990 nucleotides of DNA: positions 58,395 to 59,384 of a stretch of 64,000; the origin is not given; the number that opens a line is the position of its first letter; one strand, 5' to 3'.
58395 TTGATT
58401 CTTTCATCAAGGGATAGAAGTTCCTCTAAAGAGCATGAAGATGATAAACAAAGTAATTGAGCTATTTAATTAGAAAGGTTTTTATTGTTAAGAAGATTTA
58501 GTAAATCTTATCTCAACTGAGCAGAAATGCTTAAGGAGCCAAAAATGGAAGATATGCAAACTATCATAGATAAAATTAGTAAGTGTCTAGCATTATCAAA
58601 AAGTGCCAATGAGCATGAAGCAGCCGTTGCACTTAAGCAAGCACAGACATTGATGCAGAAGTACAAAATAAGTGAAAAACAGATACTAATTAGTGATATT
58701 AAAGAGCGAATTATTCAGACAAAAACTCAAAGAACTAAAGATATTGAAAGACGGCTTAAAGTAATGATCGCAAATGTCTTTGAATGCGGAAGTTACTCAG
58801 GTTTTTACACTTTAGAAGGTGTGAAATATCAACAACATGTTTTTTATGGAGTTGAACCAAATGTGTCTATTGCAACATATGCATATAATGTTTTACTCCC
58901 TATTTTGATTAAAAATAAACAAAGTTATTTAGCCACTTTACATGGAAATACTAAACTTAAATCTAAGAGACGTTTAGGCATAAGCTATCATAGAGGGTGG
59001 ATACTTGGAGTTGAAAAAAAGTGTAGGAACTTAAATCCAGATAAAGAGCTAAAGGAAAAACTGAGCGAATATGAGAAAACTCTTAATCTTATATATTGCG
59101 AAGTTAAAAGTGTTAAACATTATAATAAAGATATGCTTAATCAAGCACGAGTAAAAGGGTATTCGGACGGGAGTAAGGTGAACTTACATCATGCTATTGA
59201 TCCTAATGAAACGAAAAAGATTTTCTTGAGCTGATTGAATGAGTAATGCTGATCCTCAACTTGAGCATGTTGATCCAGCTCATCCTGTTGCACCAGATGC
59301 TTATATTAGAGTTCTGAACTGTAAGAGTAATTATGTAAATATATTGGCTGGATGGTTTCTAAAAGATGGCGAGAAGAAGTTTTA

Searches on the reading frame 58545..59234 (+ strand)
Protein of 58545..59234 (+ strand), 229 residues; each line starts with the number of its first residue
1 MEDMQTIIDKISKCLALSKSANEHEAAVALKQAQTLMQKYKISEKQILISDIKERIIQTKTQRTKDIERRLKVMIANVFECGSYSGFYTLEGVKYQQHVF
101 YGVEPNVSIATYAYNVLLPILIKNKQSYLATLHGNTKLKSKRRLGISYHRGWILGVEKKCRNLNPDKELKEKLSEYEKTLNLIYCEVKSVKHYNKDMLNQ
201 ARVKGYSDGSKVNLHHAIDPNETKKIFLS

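Call 56: search_protein_families(library=pfam, max_evalue=0.01, proteins=[window:58545-59234:+])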
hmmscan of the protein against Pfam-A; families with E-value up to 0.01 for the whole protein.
window:58545-59234:+ (229 aa): 2 families
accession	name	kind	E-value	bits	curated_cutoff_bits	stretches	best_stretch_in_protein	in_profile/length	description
PF23771.1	DUF7168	-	1.8e-18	67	25.5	1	56-180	12-128/140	Domain of unknown function (DUF7168)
PF10979.13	DUF2786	-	6.5e-14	52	23.9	1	7-44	2-40/40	Protein of unknown function (DUF2786)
